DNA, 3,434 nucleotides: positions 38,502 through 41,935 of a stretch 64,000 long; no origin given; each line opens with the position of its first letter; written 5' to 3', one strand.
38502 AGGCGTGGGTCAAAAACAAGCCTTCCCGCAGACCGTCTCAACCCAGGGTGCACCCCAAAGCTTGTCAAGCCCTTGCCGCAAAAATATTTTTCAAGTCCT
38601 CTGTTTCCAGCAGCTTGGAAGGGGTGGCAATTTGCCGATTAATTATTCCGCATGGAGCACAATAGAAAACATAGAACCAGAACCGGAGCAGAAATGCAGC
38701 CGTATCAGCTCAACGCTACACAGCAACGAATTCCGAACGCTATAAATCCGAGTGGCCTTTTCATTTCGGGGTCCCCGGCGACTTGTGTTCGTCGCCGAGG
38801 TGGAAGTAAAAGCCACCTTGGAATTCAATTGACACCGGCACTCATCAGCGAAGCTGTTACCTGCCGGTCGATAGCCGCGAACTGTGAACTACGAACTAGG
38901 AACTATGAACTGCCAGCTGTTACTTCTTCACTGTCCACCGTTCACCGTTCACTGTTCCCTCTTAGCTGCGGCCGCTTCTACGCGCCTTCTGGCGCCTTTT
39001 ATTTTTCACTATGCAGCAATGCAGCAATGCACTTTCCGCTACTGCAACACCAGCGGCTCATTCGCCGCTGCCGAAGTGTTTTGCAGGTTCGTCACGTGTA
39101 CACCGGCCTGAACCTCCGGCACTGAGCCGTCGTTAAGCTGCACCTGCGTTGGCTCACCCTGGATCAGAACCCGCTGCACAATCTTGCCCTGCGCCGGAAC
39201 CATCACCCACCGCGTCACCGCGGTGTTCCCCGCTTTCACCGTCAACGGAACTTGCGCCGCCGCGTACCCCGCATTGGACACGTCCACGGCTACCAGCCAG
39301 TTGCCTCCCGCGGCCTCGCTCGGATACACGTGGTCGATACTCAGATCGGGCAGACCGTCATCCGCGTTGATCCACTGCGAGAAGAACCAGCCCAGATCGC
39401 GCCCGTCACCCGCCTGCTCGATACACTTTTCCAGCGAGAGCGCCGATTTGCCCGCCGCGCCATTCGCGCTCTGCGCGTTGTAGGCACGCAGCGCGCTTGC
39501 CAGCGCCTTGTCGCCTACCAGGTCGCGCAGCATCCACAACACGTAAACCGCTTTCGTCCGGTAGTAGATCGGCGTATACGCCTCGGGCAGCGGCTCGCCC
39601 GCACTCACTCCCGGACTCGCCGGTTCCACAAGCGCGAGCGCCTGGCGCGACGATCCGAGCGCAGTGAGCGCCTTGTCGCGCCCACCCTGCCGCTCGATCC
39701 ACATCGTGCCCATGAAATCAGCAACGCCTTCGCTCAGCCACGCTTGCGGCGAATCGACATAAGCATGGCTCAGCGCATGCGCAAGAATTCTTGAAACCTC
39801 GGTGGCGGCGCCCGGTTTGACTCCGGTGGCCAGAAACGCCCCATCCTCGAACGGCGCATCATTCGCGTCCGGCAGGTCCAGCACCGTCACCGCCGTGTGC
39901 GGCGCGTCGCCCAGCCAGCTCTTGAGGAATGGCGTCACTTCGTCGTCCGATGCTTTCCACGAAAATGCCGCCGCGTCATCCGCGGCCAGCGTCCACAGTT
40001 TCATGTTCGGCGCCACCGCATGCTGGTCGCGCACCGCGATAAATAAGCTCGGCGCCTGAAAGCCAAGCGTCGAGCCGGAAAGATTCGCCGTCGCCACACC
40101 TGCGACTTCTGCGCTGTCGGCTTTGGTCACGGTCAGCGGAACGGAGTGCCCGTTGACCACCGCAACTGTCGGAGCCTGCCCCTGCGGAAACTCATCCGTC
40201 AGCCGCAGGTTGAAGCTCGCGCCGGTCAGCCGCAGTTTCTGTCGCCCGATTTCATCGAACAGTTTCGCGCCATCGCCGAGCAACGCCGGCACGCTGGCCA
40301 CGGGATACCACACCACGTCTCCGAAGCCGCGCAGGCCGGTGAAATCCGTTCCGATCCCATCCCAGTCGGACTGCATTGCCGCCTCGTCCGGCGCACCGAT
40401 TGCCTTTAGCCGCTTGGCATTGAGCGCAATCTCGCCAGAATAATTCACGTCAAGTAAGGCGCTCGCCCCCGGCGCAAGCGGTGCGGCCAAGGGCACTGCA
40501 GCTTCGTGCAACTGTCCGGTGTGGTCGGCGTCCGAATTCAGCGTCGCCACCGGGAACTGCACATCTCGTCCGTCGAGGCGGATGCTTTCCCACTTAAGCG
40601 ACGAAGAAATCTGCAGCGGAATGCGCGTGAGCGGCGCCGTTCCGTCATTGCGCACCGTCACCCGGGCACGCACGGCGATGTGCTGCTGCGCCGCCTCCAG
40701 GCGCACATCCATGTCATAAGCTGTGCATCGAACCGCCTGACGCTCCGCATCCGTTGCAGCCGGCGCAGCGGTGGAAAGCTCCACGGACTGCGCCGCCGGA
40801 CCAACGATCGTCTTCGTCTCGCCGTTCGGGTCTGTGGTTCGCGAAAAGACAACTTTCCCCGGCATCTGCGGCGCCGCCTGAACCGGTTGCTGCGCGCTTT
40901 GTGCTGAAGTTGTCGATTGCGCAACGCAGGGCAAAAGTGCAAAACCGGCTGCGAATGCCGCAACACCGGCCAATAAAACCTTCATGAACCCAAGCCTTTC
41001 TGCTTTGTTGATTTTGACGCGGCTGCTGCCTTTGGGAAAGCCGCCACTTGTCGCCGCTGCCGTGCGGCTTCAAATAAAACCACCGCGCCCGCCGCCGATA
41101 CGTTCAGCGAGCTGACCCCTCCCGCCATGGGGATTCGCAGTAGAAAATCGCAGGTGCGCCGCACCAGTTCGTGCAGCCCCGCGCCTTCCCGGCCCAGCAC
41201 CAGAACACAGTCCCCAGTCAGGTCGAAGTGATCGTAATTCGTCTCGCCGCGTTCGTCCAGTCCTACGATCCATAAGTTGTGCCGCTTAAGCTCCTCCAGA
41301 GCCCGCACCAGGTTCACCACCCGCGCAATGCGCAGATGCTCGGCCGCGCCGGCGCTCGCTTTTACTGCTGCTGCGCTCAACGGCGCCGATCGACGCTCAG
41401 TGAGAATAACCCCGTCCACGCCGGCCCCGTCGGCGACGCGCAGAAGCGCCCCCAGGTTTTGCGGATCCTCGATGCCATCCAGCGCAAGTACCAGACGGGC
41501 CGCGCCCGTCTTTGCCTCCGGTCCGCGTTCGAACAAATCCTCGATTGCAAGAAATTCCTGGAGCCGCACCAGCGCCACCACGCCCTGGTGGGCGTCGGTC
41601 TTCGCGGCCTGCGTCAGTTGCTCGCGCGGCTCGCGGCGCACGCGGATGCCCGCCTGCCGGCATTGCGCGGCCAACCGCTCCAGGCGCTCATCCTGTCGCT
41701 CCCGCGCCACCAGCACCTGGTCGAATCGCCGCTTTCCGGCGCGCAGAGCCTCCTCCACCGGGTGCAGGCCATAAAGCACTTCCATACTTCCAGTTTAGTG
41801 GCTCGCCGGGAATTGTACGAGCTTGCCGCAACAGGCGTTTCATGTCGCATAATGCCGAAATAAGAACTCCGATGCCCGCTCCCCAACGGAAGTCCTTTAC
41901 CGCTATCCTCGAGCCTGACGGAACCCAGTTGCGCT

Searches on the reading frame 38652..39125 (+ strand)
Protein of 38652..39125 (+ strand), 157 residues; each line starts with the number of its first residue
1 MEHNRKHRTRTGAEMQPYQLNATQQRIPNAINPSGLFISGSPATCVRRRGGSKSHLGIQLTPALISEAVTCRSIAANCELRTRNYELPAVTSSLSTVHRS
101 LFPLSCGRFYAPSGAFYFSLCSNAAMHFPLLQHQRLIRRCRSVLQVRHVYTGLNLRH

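Call 75: search_protein_families(library=pfam, proteins=[window:38652-39125:+], max_evalue=0.01)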
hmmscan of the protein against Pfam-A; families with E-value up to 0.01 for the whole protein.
window:38652-39125:+ (157 aa): 0 families
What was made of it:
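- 38145..39038 (.): Gene-poor, lower-GC stretch of about 0.9 kb upstream of the FecR gene. Presumed promoter region of the block. The ORF at 38652-39125 has no Pfam hit (call 75).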

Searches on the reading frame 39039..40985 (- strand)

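Call 75: search_protein_families(library=pfam, proteins=[window:39039-40985:-], max_evalue=0.01)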
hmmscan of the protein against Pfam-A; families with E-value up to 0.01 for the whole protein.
window:39039-40985:- (648 aa): 1 family
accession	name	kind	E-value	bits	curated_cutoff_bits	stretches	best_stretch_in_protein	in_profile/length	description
PF01433.26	Peptidase_M1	-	4.9e-06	26.7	27.7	1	414-538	91-218/218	Peptidase family M1 domain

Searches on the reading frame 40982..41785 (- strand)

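Call 75: search_protein_families(library=pfam, proteins=[window:40982-41785:-], max_evalue=0.01)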
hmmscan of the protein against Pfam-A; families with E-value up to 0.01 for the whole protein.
window:40982-41785:- (267 aa): 2 families
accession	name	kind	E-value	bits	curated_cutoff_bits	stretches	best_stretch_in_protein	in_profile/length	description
PF00588.24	SpoU_methylase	-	2.8e-42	144.6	29.7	1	98-238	2-142/142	SpoU rRNA Methylase family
PF08032.17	SpoU_sub_bind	-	4.7e-20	72.1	22.8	1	4-77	2-74/76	RNA 2'-O ribose methyltransferase substrate binding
